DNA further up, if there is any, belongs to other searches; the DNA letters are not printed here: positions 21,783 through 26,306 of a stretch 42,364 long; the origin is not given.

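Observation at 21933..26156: Stand-alone 1407-aa NERD + RecB-like nuclease + SF1B helicase gene beside tRNA-Arg: candidate single-gene nuclease-helicase immunity module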

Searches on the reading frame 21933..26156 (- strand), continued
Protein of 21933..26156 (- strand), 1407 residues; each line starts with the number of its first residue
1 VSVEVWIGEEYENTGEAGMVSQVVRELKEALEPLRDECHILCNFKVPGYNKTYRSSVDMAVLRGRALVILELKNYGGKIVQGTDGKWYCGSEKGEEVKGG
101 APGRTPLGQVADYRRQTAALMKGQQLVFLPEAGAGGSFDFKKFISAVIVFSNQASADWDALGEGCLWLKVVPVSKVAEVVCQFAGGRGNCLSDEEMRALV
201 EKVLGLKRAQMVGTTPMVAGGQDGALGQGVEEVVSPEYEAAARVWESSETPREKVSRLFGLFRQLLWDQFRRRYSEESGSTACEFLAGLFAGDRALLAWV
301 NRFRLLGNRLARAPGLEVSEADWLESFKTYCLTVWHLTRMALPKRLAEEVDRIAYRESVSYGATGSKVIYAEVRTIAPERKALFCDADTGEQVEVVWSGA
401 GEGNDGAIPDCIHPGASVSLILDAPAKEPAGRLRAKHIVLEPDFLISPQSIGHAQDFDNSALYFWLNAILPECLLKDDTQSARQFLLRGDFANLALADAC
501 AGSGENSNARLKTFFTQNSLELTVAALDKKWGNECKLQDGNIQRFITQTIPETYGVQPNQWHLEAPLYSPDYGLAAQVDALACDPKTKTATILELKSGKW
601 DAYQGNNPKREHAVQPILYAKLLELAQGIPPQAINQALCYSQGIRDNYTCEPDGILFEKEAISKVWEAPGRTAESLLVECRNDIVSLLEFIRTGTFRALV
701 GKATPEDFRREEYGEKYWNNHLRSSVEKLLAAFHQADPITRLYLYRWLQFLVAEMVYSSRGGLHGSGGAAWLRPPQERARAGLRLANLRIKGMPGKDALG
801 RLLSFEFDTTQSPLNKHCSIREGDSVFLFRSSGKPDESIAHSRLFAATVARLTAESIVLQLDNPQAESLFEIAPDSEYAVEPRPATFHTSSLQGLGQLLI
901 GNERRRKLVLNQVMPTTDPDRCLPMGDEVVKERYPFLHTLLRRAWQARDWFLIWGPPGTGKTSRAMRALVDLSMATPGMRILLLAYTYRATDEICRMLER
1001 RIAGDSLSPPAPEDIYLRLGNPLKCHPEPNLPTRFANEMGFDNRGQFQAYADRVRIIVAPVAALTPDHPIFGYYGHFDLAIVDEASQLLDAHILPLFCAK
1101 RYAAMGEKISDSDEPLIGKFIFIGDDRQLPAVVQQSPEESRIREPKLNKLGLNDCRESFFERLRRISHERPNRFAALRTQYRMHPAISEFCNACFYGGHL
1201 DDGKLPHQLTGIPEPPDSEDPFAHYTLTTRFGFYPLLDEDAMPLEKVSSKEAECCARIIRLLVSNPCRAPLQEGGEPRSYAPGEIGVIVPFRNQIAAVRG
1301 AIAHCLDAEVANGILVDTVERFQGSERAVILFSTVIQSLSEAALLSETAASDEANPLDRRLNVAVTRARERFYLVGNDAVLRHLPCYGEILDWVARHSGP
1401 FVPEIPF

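Call 12: find_encoding_contigs(protein=P0002, flank=10000, max_places=3)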
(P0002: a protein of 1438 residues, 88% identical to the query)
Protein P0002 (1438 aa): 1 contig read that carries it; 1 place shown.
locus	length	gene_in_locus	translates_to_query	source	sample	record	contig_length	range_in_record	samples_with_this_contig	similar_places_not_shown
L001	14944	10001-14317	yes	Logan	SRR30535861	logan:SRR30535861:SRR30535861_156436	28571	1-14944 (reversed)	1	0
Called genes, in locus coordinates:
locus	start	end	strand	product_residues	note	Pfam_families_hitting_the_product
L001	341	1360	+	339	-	PF08902:DUF1848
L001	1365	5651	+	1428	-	PF00270:DEAD, PF00271:Helicase_C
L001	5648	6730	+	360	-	PF04513:Baculo_PEP_C (faint), PF27758:PRM1 (faint), PF01442:Apolipoprotein (weak)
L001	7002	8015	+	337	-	PF02086:MethyltransfD12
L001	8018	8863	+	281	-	PF04556:DpnII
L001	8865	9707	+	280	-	PF01555:N6_N4_Mtase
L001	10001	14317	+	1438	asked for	PF08378:NERD, PF13604:AAA_30 (faint), PF13086:AAA_11 (faint), PF13245:AAA_19 (faint), PF13087:AAA_12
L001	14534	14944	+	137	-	?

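Call 13: find_encoding_contigs(protein=P0003, flank=10000, max_places=3)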
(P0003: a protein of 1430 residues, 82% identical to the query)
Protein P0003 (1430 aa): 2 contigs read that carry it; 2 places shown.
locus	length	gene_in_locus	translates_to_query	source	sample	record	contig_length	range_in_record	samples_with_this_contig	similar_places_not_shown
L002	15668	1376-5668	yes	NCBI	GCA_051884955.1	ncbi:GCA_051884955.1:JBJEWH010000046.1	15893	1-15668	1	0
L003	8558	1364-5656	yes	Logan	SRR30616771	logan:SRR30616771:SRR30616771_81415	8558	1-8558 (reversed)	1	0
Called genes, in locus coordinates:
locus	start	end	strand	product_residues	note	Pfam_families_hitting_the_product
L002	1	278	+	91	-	?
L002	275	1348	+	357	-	PF01442:Apolipoprotein (faint), PF04513:Baculo_PEP_C (faint)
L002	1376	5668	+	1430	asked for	PF08378:NERD (weak), PF13604:AAA_30 (faint), PF13245:AAA_19 (faint), PF13086:AAA_11 (faint), PF13087:AAA_12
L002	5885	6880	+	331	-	PF04055:Radical_SAM, PF06968:BATS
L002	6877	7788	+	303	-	PF00126:HTH_1, PF03466:LysR_substrate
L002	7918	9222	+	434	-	PF01053:Cys_Met_Meta_PP, PF00155:Aminotran_1_2, PF01041:DegT_DnrJ_EryC1 (weak), PF00266:Aminotran_5 (weak)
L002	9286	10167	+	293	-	PF11231:DUF3034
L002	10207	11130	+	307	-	PF00291:PALP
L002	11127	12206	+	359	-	PF04055:Radical_SAM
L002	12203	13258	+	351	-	PF03054:tRNA_Me_trans, PF20259:tRNA_Me_trans_M, PF20258:tRNA_Me_trans_C (weak)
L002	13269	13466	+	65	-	-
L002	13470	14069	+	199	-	PF00899:ThiF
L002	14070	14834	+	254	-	PF05690:ThiG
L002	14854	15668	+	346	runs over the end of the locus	PF04055:Radical_SAM, PF06968:BATS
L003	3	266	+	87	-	?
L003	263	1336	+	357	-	PF01442:Apolipoprotein (faint), PF04513:Baculo_PEP_C (faint)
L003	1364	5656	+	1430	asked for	PF08378:NERD (weak), PF13604:AAA_30 (faint), PF13245:AAA_19 (faint), PF13086:AAA_11 (faint), PF13087:AAA_12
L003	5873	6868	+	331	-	PF04055:Radical_SAM, PF06968:BATS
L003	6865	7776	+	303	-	PF00126:HTH_1, PF03466:LysR_substrate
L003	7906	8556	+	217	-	?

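Call 16: find_encoding_contigs(protein=P0006, flank=10000, max_places=4)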
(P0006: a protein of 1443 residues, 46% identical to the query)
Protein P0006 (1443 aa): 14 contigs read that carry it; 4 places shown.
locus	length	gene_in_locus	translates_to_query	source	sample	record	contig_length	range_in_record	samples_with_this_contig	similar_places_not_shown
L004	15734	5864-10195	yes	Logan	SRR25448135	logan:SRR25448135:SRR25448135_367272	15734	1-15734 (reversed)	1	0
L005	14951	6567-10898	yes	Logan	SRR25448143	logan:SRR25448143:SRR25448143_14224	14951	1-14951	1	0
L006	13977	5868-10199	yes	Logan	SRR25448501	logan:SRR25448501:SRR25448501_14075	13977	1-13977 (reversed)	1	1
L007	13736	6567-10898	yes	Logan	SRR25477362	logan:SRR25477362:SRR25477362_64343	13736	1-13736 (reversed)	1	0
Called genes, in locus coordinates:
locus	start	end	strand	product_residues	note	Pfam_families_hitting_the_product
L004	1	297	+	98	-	?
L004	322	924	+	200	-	-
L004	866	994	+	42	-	-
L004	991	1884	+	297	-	PF05099:TerB, PF00226:DnaJ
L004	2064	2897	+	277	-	PF00092:VWA (faint), PF13519:VWA_2 (faint)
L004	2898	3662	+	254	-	-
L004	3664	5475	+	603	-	-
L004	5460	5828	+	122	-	PF14020:DUF4236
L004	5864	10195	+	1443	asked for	PF08378:NERD, PF13086:AAA_11 (weak), PF13245:AAA_19, PF13604:AAA_30, PF13086:AAA_11 (weak), PF13087:AAA_12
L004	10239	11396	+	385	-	-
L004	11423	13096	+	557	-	-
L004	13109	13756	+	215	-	-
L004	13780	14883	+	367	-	-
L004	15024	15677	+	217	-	-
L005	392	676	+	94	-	-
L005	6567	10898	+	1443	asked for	PF08378:NERD, PF13086:AAA_11 (weak), PF13245:AAA_19, PF13604:AAA_30, PF13086:AAA_11 (weak), PF13087:AAA_12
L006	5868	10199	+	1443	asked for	PF08378:NERD, PF13086:AAA_11 (weak), PF13245:AAA_19, PF13604:AAA_30, PF13086:AAA_11 (weak), PF13087:AAA_12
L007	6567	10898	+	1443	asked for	PF08378:NERD, PF13086:AAA_11 (weak), PF13245:AAA_19, PF13604:AAA_30, PF13086:AAA_11 (weak), PF13087:AAA_12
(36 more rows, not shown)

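Call 17: find_encoding_contigs(protein=P0016, flank=10000, max_places=3)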
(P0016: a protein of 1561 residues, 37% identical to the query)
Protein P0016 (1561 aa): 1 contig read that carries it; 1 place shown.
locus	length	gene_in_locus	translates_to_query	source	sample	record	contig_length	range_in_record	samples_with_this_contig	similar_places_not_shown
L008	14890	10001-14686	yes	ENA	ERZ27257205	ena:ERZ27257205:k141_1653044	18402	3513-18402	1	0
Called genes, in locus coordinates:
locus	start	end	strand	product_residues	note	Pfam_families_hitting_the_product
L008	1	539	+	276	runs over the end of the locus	-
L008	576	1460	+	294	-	PF01882:DUF58, PF05762:VWA_CoxE (weak), PF13519:VWA_2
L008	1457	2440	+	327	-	-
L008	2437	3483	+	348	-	PF00092:VWA, PF13519:VWA_2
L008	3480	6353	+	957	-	-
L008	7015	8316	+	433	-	PF02646:RmuC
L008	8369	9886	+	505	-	-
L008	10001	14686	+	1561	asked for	PF00069:Pkinase, PF07714:PK_Tyr_Ser-Thr, PF03109:ABC1 (weak), PF13086:AAA_11, PF13245:AAA_19, PF13604:AAA_30, PF13086:AAA_11, PF13087:AAA_12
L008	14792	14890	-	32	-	?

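Call 18: find_encoding_contigs(protein=P0014, flank=10000, max_places=3)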
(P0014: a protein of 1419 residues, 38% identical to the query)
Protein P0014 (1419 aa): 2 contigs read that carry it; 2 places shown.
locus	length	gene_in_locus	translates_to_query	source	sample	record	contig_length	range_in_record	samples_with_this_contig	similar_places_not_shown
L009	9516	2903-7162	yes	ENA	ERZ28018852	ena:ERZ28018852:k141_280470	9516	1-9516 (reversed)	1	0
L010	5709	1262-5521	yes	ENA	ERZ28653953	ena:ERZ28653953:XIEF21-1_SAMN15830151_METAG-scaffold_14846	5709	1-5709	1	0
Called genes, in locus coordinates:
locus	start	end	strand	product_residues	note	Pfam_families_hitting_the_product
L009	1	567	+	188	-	?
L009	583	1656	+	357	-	PF08902:DUF1848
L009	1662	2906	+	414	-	PF00023:Ank (faint), PF12796:Ank_2, PF13606:Ank_3 (faint), PF13637:Ank_4, PF13857:Ank_5 (weak)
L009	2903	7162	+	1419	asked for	PF08378:NERD (weak), PF13086:AAA_11 (weak), PF13245:AAA_19 (weak), PF13604:AAA_30 (weak), PF13086:AAA_11 (weak), PF13087:AAA_12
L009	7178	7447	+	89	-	-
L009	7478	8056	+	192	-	-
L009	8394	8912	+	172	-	PF08837:DUF1810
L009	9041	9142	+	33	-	-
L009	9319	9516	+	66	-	?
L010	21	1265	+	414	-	PF00023:Ank (faint), PF12796:Ank_2, PF13606:Ank_3 (faint), PF13637:Ank_4, PF13857:Ank_5 (weak)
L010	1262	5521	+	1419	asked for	PF08378:NERD (weak), PF13086:AAA_11 (weak), PF13245:AAA_19 (weak), PF13604:AAA_30 (weak), PF13086:AAA_11 (weak), PF13087:AAA_12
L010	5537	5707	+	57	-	?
